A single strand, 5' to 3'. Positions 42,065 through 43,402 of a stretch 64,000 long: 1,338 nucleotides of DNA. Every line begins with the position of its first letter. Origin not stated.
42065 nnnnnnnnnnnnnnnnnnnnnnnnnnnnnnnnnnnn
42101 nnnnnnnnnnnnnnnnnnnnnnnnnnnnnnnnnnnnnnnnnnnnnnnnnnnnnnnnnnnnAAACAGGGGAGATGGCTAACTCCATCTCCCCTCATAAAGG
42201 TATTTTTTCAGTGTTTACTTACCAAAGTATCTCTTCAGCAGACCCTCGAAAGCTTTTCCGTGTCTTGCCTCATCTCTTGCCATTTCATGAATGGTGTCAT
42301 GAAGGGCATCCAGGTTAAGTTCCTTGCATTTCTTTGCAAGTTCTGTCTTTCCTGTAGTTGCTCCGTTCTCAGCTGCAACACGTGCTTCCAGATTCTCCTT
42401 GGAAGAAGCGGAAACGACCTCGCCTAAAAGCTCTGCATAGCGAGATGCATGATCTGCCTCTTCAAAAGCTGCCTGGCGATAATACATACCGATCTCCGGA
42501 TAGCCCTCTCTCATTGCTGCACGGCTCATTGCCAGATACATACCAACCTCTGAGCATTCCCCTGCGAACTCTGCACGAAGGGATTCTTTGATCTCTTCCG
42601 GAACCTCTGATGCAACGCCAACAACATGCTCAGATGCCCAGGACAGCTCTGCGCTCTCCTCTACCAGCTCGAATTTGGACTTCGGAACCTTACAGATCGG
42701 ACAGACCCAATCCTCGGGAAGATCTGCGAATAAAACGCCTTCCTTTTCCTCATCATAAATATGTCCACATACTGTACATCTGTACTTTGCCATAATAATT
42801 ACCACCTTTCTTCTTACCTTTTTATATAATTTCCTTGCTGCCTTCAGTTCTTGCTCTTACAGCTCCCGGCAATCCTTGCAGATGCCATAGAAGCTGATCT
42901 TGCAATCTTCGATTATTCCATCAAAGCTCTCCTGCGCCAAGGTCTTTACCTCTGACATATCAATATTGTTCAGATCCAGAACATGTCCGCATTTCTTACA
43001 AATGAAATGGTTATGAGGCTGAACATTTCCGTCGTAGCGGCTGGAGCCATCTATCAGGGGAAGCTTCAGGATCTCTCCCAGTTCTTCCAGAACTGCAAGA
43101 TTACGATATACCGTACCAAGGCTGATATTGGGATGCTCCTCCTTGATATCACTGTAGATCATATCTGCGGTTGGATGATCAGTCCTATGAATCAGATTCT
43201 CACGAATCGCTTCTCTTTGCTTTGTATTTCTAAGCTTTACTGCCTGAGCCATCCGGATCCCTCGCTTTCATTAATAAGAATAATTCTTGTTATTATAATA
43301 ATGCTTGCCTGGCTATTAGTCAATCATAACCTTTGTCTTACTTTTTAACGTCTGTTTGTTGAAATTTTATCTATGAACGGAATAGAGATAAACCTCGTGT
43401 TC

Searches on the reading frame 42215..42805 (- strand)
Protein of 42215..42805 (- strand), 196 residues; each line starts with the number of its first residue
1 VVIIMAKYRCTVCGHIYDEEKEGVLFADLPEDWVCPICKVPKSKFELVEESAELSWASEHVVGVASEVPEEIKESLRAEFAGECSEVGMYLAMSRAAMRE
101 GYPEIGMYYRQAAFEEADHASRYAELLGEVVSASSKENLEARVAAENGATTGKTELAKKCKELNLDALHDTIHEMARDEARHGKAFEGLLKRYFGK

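Call 27: find_encoding_contigs(protein=window:42215-42805:-, flank=10000)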
Protein window:42215-42805:- (196 aa): no gene with exactly this product is on record in the collection.

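Call 59: find_encoding_contigs(protein=window:42215-42793:-, flank=10000, max_places=10)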
Protein window:42215-42793:- (192 aa): 5 contigs read that carry it; 5 places shown.
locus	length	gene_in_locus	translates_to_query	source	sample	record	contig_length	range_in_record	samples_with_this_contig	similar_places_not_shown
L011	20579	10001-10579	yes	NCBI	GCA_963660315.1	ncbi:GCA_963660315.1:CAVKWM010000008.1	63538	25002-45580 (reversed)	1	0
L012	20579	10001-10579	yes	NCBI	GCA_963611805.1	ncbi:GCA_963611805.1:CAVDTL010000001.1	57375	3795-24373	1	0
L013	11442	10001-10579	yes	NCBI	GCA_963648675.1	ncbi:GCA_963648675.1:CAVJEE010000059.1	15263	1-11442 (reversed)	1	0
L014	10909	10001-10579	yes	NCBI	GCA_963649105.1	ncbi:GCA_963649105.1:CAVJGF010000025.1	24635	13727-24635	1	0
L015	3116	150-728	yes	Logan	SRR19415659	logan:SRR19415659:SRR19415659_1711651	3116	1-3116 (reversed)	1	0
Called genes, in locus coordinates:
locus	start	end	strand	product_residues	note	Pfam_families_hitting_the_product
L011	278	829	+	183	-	PF12672:DUF3793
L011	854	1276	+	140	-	PF00258:Flavodoxin_1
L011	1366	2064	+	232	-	PF00005:ABC_tran, PF13304:AAA_21 (faint)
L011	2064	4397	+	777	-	PF02687:FtsX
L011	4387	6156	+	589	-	-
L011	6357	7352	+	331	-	PF01522:Polysacc_deac_1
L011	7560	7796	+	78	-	-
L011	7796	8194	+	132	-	PF01850:PIN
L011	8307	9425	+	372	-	-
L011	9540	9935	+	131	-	PF01475:FUR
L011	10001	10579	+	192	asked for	PF00301:Rubredoxin, PF21349:RUBY_RBDX (weak), PF02915:Rubrerythrin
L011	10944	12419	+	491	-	PF01943:Polysacc_synt, PF13440:Polysacc_synt_3, PF03023:MurJ (weak)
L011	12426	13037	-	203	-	-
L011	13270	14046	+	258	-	PF06912:DUF1275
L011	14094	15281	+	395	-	PF07905:PucR, PF17853:GGDEF_2 (weak), PF13556:HTH_30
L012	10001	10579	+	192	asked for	PF00301:Rubredoxin, PF21349:RUBY_RBDX (weak), PF02915:Rubrerythrin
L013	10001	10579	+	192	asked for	PF00301:Rubredoxin, PF21349:RUBY_RBDX (weak), PF02915:Rubrerythrin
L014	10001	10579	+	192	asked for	PF00301:Rubredoxin, PF21349:RUBY_RBDX (weak), PF02915:Rubrerythrin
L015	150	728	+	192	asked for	PF00301:Rubredoxin, PF21349:RUBY_RBDX (weak), PF02915:Rubrerythrin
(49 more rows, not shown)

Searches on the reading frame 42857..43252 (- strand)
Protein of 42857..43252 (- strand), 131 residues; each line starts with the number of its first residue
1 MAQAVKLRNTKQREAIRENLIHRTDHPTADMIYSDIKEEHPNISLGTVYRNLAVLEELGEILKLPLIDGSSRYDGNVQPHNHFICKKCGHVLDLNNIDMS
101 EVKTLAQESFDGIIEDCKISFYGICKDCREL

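Call 60: find_encoding_contigs(protein=window:42857-43252:-, flank=10000, max_places=10)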
Protein window:42857-43252:- (131 aa): 9 contigs read that carry it; 9 places shown.
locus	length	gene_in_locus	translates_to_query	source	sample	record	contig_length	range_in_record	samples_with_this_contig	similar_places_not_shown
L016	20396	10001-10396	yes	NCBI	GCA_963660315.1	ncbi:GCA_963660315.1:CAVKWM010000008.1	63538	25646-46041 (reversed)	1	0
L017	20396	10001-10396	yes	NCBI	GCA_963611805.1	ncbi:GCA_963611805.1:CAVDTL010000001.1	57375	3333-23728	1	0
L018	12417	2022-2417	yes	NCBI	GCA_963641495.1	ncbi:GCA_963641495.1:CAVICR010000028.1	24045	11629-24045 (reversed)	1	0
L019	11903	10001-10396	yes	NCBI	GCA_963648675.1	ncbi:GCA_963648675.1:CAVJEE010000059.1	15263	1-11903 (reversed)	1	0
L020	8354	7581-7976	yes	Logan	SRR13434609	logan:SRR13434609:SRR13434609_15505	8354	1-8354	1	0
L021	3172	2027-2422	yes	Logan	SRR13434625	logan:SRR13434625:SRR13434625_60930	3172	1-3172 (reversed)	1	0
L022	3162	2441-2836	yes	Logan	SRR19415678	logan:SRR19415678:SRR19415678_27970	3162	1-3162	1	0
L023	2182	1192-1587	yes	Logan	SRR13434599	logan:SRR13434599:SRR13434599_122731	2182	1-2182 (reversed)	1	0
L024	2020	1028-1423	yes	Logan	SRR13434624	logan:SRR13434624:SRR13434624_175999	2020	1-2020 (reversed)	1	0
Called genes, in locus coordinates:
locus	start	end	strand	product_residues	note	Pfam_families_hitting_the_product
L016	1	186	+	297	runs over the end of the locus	PF02645:DegV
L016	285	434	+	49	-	-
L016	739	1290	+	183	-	PF12672:DUF3793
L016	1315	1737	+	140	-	PF00258:Flavodoxin_1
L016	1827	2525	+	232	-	PF00005:ABC_tran, PF13304:AAA_21 (faint)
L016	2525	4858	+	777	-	PF02687:FtsX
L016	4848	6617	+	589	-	-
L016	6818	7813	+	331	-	PF01522:Polysacc_deac_1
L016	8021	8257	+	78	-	-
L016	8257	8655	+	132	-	PF01850:PIN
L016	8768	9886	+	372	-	-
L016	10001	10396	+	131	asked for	PF01475:FUR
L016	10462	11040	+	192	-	PF00301:Rubredoxin, PF21349:RUBY_RBDX (weak), PF02915:Rubrerythrin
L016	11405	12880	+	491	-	PF01943:Polysacc_synt, PF13440:Polysacc_synt_3, PF03023:MurJ (weak)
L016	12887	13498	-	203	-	-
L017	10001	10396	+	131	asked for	PF01475:FUR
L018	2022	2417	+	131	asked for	PF01475:FUR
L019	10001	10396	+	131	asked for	PF01475:FUR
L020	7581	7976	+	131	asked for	PF01475:FUR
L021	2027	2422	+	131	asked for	PF01475:FUR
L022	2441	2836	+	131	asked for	PF01475:FUR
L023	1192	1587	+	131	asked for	PF01475:FUR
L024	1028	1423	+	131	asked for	PF01475:FUR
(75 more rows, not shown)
